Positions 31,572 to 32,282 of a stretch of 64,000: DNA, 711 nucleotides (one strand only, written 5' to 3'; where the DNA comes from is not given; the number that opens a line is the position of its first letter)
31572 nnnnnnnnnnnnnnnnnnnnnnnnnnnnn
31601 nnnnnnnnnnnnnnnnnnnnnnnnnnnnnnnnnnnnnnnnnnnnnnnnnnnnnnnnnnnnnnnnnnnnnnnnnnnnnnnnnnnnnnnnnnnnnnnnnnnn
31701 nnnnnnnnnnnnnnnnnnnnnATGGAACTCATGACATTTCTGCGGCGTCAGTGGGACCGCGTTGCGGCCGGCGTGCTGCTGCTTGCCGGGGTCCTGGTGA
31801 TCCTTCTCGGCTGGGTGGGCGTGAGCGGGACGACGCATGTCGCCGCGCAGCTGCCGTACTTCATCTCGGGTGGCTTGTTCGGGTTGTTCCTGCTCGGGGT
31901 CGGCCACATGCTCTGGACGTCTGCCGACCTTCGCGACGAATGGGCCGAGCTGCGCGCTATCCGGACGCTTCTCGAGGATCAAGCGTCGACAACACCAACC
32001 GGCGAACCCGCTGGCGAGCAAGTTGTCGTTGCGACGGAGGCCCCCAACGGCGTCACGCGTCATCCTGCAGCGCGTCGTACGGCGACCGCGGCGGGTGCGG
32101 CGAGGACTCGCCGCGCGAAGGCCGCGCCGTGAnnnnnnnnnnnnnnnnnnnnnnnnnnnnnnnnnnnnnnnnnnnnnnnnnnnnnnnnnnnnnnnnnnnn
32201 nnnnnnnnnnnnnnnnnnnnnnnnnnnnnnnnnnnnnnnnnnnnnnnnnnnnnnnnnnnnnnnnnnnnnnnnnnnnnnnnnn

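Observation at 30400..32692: Uncharacterized three-gene surface/membrane module inserted inside a Liv-type ABC importer operon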

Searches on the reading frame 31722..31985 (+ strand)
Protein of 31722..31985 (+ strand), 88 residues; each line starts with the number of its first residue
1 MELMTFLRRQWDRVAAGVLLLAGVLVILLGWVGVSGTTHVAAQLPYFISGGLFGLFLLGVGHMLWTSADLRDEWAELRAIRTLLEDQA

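Call 44: find_homologous_proteins(query=A2, max_evalue=0.001)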
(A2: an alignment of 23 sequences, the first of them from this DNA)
Query A2 (23 sequences) (88 aa, profile of the alignment): 1250 proteins with E <= 0.001 among 8000 candidates; the best 120 are listed.
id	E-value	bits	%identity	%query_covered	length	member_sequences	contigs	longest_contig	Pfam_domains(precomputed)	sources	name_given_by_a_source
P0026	6.0e-38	146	55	99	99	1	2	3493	-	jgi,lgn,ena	-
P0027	6.1e-38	146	57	99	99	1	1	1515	-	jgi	jgi:hypothetical protein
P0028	1.4e-37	145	54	99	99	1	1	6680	-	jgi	jgi:hypothetical protein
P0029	1.9e-37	145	56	99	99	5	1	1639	-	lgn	-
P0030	2.5e-37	144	54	99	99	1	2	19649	-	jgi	jgi:hypothetical protein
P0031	2.6e-37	144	54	99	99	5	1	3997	-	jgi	jgi:hypothetical protein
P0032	2.7e-37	144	56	97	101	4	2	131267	-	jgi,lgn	jgi:hypothetical protein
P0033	3.9e-37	144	58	95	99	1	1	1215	-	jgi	jgi:hypothetical protein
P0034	4.9e-37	144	55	99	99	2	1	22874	-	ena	-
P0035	4.9e-37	144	58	97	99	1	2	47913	-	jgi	jgi:hypothetical protein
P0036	5.2e-37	143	55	98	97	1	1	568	-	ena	-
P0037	5.4e-37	143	61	97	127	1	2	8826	-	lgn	-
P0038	7.0e-37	143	56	99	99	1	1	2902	-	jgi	jgi:hypothetical protein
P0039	7.9e-37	143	56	97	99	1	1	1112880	-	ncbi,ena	-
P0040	8.2e-37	143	57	95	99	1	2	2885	-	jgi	-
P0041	8.7e-37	143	55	99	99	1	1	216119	-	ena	-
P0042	8.7e-37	143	55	99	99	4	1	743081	-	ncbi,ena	-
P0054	5.8e-36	140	59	100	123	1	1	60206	-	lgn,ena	-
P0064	2.4e-35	138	55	99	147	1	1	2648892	-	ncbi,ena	-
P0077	5.3e-35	137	56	95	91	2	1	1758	-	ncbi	-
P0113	2.2e-34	135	51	98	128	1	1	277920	-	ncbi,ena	-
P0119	2.6e-34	135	62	92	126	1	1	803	-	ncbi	-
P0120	2.7e-34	135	62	92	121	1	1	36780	-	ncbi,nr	ncbi:MAG: hypothetical protein GEV04_08005 [Actinophytocola sp.]|nr:hypothetical protein [Actinophyt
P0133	4.4e-34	134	59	98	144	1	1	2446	-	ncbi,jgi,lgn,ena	jgi:hypothetical protein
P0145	5.9e-34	134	47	100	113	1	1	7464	-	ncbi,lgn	-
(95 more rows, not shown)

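Call 45: find_related_loci(query=A2, collection=metagenome_contigs, flank=7000)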
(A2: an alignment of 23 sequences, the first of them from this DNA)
Query A2 (88 aa) in metagenome_contigs; peptide patterns used: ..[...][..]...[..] (x = any residue, [..] = any of these).
600 stretches matched a pattern (row limit reached: there are more); 392 encode a relative of the query (tblastn E <= 1e-3); the best 80 are kept; 80 distinct loci.
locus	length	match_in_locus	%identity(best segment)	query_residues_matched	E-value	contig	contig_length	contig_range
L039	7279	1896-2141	66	3-84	9e-31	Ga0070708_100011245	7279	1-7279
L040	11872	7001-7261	59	1-87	7e-31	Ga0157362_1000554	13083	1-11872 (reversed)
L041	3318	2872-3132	56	1-87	2e-30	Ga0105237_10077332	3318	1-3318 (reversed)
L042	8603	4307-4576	62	3-88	4e-30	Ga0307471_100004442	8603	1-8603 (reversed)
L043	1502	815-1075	55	1-87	2e-30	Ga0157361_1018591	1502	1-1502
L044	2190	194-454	55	1-87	8e-30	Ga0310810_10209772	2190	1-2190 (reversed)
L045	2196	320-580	56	1-87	7e-30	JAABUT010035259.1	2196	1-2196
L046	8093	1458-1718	55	1-87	1e-29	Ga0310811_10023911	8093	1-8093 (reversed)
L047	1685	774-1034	54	1-87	2e-29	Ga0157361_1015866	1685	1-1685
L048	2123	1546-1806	55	1-87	1e-29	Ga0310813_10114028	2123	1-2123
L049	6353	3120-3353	62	10-87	7e-29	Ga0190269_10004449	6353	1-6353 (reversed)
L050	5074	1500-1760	55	1-87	9e-29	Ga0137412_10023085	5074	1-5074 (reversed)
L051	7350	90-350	54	1-87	1e-28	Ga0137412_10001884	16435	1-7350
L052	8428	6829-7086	59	1-86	5e-28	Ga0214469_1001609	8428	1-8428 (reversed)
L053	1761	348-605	60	3-88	4e-28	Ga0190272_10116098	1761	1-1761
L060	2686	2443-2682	63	1-80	4e-27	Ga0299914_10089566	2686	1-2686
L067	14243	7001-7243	58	1-78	3e-26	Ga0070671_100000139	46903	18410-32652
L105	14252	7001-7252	51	1-84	3e-24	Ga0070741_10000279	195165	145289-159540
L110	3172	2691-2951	49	1-87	5e-24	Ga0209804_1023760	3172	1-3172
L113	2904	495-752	60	3-88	5e-24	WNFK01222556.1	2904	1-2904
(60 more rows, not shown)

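Call 55: list_cluster_members(proteins=[P0039, P0042, P0064, P0113, P0077, P0119, P0133, P0145, P0054, P0041])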
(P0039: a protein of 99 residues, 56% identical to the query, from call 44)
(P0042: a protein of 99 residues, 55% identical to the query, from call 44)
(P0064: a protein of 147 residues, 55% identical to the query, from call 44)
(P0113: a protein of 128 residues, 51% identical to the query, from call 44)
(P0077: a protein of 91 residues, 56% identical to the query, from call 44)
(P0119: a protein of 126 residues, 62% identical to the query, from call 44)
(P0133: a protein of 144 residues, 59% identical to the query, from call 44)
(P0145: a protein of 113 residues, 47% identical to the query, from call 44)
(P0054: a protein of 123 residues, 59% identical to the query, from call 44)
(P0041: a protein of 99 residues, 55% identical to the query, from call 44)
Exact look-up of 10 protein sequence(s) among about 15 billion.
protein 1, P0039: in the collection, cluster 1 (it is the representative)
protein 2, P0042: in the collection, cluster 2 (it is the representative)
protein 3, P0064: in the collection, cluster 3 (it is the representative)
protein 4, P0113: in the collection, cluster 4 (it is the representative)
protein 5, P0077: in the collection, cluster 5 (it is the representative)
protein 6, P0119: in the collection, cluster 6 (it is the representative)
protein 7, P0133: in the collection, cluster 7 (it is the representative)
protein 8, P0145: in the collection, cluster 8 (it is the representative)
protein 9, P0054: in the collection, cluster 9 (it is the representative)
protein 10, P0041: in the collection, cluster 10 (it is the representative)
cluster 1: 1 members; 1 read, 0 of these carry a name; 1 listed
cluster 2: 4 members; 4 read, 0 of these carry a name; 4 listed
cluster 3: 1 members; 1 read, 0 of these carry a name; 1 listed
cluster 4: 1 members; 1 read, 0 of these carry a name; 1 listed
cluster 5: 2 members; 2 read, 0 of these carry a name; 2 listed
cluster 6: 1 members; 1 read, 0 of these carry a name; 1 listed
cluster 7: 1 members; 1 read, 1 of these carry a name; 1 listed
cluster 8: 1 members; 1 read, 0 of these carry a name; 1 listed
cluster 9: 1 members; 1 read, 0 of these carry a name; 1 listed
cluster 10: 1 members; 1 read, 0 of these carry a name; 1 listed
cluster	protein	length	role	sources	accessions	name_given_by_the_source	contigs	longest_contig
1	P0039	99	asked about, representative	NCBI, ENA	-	-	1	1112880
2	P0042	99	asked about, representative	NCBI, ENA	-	-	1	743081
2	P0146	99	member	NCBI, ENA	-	-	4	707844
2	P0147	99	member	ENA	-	-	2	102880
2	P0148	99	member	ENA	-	-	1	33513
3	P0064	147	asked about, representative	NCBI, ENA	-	-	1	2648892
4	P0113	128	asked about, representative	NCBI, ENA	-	-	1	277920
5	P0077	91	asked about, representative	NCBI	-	-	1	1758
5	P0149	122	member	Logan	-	-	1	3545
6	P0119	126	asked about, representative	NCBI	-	-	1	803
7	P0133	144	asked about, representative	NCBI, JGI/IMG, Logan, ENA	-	hypothetical protein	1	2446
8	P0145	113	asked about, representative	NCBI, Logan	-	-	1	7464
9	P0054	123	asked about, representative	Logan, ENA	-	-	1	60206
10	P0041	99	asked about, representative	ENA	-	-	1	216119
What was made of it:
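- Tried and rejected: Cluster look-up of P2 homologues on long contigs returned no names (call 55).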

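Call 71: search_protein_families(library=pfam, proteins=[L105:1307-2434:+, L113:408-1208:-, L067:2609-3745:+], max_evalue=0.00001)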
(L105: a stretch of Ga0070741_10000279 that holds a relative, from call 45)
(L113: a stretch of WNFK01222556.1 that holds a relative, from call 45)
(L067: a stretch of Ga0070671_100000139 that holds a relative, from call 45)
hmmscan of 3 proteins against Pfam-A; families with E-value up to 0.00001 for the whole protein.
L105:1307-2434:+ (375 aa): 1 family
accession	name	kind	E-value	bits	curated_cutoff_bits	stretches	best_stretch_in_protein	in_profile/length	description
PF02515.22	CoA_transf_3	-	3.3e-100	336.2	23.3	1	4-366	1-366/366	CoA-transferase family III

L113:408-1208:- (266 aa): 0 families

L067:2609-3745:+ (378 aa): 2 families
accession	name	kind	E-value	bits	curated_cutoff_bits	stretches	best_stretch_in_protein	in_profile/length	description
PF22691.2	Thiolase_C_1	-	5.4e-62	208.2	28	1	235-377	1-143/144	Thiolase C-terminal domain-like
PF02803.24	Thiolase_C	-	2.3e-06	27.7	27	0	247-347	18-100/123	Thiolase, C-terminal domain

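Call 72: search_protein_families(library=pfam, proteins=[L052:1668-2762:+, L060:15-1127:+, L110:402-1064:-, L040:1101-2477:+], max_evalue=0.00001)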
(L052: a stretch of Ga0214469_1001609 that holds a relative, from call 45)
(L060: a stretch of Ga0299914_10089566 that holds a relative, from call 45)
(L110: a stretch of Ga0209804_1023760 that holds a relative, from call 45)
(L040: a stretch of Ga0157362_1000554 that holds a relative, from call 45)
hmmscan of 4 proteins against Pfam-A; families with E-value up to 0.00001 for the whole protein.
L052:1668-2762:+ (364 aa): 0 families

L060:15-1127:+ (370 aa): 1 family
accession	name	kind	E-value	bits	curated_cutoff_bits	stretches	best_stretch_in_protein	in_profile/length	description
PF01636.29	APH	-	1.3e-24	87.7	23.2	1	81-274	36-219/239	Phosphotransferase enzyme family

L110:402-1064:- (220 aa): 3 families
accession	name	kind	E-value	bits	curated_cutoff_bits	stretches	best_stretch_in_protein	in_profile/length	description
PF13424.12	TPR_12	-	1.9e-18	66.9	30.1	2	103-171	9-77/77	Tetratricopeptide repeat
PF13374.12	TPR_10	-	4.5e-18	65.1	27.5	1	139-179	2-42/42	Tetratricopeptide repeat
PF24885.1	TPR_NPHP3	-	2.5e-17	63.5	100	2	118-195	120-198/239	Nephrocystin-3 TPR domain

L040:1101-2477:+ (458 aa): 3 families
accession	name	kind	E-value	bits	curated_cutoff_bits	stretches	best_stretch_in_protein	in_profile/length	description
PF01593.30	Amino_oxidase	-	3.6e-39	135.7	19.8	1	12-436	1-443/443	Flavin containing amine oxidoreductase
PF13450.12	NAD_binding_8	-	1.9e-15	57.3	21.9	1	7-67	1-63/68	NAD(P)-binding Rossmann-like domain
PF01266.30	DAO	-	1.4e-10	41.7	27.9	1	5-39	2-37/353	FAD dependent oxidoreductase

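Call 83: find_encoding_contigs(protein=P0064, flank=9000, max_places=2)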
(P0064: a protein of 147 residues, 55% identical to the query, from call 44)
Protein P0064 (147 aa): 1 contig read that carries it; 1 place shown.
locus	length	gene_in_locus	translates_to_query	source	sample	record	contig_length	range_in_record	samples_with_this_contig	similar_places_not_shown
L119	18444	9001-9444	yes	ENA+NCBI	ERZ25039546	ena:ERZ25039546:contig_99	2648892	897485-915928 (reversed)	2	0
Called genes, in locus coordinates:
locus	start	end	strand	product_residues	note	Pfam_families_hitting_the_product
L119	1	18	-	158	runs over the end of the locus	-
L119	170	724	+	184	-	PF02803:Thiolase_C (weak), PF22691:Thiolase_C_1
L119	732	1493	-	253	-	PF04909:Amidohydro_2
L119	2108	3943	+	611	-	PF00561:Abhydrolase_1, PF12146:Hydrolase_4, PF12697:Abhydrolase_6, PF13458:Peripla_BP_6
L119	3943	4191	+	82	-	-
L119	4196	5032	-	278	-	PF00440:TetR_N, PF13459:Fer4_15, PF13370:Fer4_13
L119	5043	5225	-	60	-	PF13561:adh_short_C2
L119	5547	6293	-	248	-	PF00067:p450, PF00106:adh_short (weak)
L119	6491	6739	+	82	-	-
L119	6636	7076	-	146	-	-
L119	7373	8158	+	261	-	-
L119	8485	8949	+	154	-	PF13458:Peripla_BP_6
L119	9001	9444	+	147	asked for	-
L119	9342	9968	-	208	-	-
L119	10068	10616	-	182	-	-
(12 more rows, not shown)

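Call 84: find_encoding_contigs(protein=P0120, flank=9000, max_places=2)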
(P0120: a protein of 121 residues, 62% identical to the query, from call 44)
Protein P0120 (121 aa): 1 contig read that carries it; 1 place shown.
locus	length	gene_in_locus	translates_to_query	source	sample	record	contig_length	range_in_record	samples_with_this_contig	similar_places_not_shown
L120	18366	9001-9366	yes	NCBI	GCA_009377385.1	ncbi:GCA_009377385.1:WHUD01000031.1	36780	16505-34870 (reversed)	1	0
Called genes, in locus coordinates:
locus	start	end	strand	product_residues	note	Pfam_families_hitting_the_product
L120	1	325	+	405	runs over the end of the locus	PF12323:HTH_OrfB_IS605, PF01385:OrfB_IS605, PF07282:Cas12f1-like_TNB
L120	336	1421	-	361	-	-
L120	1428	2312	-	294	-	PF01796:OB_ChsH2_C, PF12172:zf-ChsH2, PF01796:OB_ChsH2_C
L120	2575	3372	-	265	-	PF00378:ECH_1, PF16113:ECH_2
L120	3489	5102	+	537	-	PF00501:AMP-binding, PF13193:AMP-binding_C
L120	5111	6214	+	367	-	PF03060:NMO, PF01070:FMN_dh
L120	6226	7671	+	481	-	PF00171:Aldedh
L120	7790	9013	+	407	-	-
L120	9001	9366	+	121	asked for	-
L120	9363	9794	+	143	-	-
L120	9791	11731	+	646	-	PF02653:BPD_transp_2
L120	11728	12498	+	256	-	PF00005:ABC_tran, PF13304:AAA_21 (faint), PF12399:BCA_ABC_TP_C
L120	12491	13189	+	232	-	PF00005:ABC_tran, PF13304:AAA_21 (faint)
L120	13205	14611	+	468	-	PF13458:Peripla_BP_6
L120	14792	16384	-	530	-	PF00732:GMC_oxred_N, PF00890:FAD_binding_2 (weak), PF01134:GIDA (faint), PF01266:DAO, PF07992:Pyr_redox_2 (faint), PF12831:FAD_oxidored (faint), PF05199:GMC_oxred_C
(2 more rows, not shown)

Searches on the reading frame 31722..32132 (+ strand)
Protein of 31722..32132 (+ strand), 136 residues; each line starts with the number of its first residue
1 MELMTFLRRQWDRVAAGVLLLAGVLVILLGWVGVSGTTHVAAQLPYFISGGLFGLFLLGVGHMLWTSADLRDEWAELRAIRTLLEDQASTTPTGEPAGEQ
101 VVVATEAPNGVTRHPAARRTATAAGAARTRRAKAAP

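Call 4: search_protein_families(library=pfam, proteins=[window:31731-32132:+], max_evalue=1)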
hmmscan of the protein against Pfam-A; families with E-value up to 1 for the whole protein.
window:31731-32132:+ (133 aa): 2 families
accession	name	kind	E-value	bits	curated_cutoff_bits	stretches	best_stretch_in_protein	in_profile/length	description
PF20990.2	DUF2207_C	-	0.15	12.2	33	1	7-86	136-215/247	Predicted membrane protein (DUF2207) C-terminal domain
PF00487.30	FA_desaturase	-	0.26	11.5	29.7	1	6-70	132-188/253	Fatty acid desaturase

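Call 5: search_protein_families(library=ncbifam, proteins=[window:31731-32132:+], max_evalue=1)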
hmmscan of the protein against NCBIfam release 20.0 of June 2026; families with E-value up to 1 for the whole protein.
window:31731-32132:+ (133 aa): 2 families
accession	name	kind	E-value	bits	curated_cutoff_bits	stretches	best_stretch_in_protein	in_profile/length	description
NF050032.1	Rv1733c_fam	subfamily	0.02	14.8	80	1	4-31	8-36/180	Rv1733c family protein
NF008174.0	PRK10921.1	equivalog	0.16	11.5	432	1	12-50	164-202/258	Sec-independent protein translocase subunit TatC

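Call 56: search_dna_similar(query=window:31722-32132:+, collection=plasmids, mode=protein, max_evalue=0.001, max_rows=20)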
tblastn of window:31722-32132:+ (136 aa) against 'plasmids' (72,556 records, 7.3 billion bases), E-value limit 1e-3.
No match.
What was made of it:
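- Tried and rejected: tblastn of P2 against PLSDB plasmids, to find a cultured carrier, gave no match (call 56).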

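Call 66: search_protein_representatives(alignment_id=A5)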
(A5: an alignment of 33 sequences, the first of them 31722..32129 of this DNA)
Query: 33 sequences, 126 profile positions. Proteins with E-value up to 0.001 (for the whole library): 1951; up to 1e-10: 718; up to 1e-30: 212. The best 150 are listed.
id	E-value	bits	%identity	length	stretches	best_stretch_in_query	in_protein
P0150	8.6e-48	177.5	-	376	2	1-97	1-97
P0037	1.3e-47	176.9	-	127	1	1-120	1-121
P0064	5.4e-47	174.9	-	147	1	1-117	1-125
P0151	5.7e-43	161.9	-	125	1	1-99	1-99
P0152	8.9e-43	161.3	-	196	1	1-93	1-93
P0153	1.9e-42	160.2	-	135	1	1-100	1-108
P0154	3.8e-42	159.2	-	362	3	2-86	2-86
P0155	5.9e-42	158.6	-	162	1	1-92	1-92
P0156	1.9e-41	157.0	-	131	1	2-117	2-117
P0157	5.8e-41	155.4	-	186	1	1-83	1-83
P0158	2.6e-40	153.3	-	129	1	1-90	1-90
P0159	2.9e-40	153.2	-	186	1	1-113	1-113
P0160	4.0e-40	152.7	-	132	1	2-105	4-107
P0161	4.9e-40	152.5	-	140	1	1-98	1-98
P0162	6.1e-40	152.1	-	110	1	1-95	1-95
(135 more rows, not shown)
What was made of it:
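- The P2 family has 1,951 50%-identity clusters at E<=1e-3 (call 66).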

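Call 87: search_protein_families(library=padloc, proteins=[window:31722-32132:+], max_evalue=0.1)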
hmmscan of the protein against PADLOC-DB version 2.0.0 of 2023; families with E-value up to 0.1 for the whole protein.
window:31722-32132:+ (136 aa): 0 families

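Call 88: search_protein_families(library=phrogs, proteins=[window:31722-32132:+], max_evalue=0.1)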
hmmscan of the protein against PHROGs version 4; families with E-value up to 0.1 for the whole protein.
window:31722-32132:+ (136 aa): 0 families
